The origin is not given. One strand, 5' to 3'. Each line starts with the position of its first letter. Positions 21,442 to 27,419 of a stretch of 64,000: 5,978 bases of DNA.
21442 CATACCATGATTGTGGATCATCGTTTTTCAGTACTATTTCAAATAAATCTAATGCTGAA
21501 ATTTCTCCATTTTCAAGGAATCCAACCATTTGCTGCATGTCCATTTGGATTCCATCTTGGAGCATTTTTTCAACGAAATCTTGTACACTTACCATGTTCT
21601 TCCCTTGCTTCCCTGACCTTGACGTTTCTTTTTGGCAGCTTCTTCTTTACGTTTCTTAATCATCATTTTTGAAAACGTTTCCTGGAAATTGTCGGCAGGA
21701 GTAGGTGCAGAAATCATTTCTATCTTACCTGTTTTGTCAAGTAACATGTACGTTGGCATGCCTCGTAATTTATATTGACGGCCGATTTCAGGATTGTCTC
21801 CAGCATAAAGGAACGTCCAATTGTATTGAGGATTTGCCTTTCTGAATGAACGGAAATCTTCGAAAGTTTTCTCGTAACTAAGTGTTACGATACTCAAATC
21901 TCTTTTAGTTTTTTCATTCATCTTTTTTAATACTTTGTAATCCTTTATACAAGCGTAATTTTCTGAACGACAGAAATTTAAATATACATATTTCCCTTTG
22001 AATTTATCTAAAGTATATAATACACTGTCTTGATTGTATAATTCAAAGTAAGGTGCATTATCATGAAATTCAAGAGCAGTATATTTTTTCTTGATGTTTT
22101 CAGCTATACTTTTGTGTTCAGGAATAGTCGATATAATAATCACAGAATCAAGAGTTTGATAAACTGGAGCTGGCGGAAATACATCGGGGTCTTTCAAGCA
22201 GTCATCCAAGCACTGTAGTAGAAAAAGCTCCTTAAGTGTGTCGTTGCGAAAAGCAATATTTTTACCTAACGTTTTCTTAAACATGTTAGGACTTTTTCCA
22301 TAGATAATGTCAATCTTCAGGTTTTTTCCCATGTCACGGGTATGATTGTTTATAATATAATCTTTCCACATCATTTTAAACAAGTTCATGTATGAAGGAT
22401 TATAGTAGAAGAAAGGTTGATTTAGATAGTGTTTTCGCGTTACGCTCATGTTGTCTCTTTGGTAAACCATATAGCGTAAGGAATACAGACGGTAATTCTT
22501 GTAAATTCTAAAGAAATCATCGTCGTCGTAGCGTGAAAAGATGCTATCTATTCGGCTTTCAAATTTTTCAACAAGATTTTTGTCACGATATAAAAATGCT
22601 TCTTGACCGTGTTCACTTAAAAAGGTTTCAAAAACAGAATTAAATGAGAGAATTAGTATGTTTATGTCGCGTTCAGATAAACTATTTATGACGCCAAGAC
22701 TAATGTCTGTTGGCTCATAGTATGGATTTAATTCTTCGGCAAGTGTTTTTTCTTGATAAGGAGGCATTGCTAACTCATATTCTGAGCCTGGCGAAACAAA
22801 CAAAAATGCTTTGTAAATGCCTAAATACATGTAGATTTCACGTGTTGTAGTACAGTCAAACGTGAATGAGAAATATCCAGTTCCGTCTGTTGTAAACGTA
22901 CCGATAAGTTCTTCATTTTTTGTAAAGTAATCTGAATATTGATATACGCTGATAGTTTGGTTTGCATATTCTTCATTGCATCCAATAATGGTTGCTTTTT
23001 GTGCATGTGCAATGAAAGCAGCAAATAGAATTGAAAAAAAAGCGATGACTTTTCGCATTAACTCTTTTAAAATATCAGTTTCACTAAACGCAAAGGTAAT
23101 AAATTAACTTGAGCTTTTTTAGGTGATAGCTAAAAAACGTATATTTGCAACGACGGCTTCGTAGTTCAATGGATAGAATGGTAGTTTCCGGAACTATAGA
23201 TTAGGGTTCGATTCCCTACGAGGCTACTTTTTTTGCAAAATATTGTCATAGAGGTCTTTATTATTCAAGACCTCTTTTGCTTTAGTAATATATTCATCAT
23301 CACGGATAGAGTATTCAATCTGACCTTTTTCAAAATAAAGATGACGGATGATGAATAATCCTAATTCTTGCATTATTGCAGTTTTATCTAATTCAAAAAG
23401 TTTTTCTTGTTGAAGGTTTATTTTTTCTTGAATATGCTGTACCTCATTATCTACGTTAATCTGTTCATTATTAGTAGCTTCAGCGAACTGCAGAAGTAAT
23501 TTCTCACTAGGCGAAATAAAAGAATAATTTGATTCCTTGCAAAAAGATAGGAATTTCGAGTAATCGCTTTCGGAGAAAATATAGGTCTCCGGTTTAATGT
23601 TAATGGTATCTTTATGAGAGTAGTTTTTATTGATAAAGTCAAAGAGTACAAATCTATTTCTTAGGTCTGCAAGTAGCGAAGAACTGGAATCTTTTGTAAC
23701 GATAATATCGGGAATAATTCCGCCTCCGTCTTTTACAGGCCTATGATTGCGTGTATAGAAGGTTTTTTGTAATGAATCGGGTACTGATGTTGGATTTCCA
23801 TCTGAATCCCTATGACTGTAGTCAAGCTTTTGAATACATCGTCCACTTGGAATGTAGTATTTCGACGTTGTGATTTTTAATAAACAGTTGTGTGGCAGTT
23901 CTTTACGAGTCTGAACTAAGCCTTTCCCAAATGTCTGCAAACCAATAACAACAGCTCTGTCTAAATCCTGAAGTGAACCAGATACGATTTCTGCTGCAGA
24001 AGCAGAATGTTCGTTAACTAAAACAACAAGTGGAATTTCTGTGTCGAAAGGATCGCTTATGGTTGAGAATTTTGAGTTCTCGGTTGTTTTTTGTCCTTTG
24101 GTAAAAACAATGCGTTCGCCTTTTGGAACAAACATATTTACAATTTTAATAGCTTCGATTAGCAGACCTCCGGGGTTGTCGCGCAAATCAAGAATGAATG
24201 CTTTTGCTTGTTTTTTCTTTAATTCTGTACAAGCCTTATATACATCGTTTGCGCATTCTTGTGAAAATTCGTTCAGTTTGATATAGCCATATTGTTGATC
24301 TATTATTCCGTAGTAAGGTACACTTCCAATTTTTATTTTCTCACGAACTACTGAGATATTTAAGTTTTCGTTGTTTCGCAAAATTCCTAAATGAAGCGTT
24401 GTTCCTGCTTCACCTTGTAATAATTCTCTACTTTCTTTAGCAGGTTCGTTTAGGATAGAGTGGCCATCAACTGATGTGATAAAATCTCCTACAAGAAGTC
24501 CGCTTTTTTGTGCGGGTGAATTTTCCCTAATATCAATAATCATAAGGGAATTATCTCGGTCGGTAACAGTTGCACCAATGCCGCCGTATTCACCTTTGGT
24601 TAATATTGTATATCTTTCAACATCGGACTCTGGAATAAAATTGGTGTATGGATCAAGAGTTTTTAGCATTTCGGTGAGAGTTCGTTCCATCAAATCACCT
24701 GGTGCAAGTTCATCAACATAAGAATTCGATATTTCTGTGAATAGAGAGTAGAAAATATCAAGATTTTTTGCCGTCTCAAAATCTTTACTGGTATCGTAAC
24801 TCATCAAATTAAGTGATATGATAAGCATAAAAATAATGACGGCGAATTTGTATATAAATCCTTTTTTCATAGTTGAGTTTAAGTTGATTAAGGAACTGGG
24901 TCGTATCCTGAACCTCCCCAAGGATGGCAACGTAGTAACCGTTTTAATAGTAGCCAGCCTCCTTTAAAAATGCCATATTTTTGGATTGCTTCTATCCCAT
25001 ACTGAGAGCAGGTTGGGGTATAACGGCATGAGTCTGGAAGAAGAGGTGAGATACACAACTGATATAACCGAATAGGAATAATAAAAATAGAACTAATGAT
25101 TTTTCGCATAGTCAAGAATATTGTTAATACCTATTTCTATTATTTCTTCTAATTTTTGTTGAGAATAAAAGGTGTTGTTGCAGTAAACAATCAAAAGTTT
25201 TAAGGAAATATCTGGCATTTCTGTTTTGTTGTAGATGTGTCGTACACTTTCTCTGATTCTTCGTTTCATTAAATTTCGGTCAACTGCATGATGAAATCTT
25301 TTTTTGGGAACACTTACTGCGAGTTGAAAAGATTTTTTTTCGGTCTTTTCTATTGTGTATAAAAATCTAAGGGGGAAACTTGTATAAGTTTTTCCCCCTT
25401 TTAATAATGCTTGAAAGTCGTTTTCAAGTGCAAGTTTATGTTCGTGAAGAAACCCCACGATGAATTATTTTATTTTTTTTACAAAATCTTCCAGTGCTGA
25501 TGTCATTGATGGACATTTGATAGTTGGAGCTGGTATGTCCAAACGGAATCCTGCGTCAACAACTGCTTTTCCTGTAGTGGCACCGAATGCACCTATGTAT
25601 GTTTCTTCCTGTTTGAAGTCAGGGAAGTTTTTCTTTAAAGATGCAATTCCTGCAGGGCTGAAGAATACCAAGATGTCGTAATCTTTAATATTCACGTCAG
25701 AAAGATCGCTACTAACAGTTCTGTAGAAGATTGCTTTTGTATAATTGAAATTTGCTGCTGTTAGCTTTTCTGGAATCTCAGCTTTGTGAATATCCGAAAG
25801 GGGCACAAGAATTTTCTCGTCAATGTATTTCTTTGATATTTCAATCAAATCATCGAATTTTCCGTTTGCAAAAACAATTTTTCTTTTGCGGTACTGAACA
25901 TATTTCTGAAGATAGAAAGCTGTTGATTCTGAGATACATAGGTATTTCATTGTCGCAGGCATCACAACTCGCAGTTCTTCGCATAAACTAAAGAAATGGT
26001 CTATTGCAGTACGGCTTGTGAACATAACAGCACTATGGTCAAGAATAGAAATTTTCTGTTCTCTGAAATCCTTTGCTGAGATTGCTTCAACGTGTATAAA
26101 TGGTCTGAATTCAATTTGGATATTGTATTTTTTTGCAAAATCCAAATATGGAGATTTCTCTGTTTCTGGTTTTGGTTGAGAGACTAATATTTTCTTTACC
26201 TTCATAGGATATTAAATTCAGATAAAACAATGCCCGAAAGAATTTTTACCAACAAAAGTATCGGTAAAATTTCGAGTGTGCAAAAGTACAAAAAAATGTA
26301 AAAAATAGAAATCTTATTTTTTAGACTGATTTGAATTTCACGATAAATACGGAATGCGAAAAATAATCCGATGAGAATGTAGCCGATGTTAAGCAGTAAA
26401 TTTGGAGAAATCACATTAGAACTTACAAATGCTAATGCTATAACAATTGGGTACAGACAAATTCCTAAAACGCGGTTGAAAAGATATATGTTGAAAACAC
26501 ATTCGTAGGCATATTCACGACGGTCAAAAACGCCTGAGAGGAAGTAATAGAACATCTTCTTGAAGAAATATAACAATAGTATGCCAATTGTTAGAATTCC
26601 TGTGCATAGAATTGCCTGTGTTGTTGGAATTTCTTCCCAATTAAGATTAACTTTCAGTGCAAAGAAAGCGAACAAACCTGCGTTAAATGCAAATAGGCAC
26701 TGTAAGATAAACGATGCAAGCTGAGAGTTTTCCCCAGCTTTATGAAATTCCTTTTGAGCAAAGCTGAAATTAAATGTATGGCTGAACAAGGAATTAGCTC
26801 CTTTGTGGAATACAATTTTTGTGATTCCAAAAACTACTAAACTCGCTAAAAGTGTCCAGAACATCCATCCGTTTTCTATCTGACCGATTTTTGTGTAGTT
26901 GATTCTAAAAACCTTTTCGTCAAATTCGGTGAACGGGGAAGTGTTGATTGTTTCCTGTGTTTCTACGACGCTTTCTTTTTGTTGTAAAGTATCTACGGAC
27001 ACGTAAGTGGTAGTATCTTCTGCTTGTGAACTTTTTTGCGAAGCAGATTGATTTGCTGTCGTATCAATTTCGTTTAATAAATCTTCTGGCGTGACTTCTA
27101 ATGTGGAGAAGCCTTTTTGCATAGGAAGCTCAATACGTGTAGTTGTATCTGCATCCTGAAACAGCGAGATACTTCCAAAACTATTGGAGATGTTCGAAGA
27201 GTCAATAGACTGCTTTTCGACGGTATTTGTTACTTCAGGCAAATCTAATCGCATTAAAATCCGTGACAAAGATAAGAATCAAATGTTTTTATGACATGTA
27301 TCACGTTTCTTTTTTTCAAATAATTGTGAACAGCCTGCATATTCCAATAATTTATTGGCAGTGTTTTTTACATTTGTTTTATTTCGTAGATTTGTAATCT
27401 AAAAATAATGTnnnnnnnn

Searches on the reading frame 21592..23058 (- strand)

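Call 8: search_protein_families(library=pfam, proteins=[window:21592-23058:-], max_evalue=0.001)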
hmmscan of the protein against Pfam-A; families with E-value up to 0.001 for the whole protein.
window:21592-23058:- (489 aa): 4 families
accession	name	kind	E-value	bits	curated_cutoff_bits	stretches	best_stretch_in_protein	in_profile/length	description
PF13905.12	Thioredoxin_8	-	3.3e-10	40.6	27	1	355-446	1-94/94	Thioredoxin-like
PF00578.27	AhpC-TSA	-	2.3e-09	37.7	26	1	333-447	3-122/124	AhpC/TSA family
PF08534.16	Redoxin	-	1e-08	35.6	26.6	1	333-447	4-129/148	Redoxin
PF13098.12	Thioredoxin_2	-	0.00021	22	27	1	354-460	4-102/104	Thioredoxin-like domain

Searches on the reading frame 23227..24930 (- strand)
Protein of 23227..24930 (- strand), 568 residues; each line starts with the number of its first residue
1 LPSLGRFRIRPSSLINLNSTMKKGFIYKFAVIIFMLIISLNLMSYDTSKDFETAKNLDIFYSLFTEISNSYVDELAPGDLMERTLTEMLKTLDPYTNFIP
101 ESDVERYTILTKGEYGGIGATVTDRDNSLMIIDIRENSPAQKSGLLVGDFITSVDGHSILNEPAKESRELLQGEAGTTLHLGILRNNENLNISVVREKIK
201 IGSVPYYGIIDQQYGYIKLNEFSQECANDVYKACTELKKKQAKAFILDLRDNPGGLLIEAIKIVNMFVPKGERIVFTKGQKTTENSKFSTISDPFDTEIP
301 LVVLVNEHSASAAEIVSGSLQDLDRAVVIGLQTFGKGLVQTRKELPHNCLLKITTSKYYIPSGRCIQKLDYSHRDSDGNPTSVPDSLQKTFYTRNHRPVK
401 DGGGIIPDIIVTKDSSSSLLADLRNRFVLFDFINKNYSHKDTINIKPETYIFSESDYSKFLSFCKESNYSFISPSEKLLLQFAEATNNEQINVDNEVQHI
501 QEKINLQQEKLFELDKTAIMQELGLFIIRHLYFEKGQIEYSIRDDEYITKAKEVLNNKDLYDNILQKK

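Call 9: search_protein_families(library=pfam, proteins=[window:23227-24930:-], max_evalue=0.001)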
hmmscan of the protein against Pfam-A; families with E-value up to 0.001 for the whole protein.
window:23227-24930:- (568 aa): 4 families
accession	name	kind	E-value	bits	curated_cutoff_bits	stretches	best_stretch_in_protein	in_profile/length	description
PF03572.23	Peptidase_S41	-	5.6e-49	166.3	24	1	214-368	2-156/165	Peptidase family S41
PF13180.12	PDZ_2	-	1.1e-14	54.9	27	1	116-194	1-78/80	PDZ domain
PF17820.7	PDZ_6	-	5.9e-10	39.2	27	1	133-185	4-54/54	PDZ domain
PF00595.29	PDZ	-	1.1e-06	29.4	23.2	1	112-183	6-80/81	PDZ domain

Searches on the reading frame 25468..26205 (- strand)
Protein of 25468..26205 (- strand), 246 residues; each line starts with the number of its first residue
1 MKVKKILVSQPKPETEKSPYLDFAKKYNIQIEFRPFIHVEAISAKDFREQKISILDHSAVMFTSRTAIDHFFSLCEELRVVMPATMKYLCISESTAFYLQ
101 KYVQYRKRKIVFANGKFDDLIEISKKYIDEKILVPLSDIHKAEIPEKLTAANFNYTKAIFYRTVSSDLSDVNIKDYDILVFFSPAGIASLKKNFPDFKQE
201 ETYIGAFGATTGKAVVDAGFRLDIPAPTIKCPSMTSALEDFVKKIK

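Call 9: search_protein_families(library=pfam, proteins=[window:25468-26205:-], max_evalue=0.001)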
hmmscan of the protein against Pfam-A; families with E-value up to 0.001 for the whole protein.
window:25468-26205:- (246 aa): 1 family
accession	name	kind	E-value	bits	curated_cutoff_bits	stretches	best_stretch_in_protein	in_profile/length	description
PF02602.20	HEM4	-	8.5e-29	100.8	27.5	1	27-234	10-229/231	Uroporphyrinogen-III synthase HemD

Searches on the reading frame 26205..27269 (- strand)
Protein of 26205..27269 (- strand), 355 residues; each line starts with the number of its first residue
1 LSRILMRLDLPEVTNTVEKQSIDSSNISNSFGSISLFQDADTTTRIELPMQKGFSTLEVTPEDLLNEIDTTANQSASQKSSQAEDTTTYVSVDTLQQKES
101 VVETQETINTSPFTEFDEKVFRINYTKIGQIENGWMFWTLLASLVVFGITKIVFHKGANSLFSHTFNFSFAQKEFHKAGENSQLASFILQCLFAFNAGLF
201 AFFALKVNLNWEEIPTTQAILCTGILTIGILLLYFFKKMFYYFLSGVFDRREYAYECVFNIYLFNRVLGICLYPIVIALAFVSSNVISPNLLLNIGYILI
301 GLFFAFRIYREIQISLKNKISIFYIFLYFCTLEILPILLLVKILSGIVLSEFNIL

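Call 9: search_protein_families(library=pfam, proteins=[window:26205-27269:-], max_evalue=0.001)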
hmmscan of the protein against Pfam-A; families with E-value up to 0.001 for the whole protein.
window:26205-27269:- (355 aa): 1 family
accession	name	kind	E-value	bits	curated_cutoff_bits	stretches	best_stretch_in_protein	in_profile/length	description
PF14093.11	DUF4271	-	2.2e-28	100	29.7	1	137-344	2-206/206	Domain of unknown function (DUF4271)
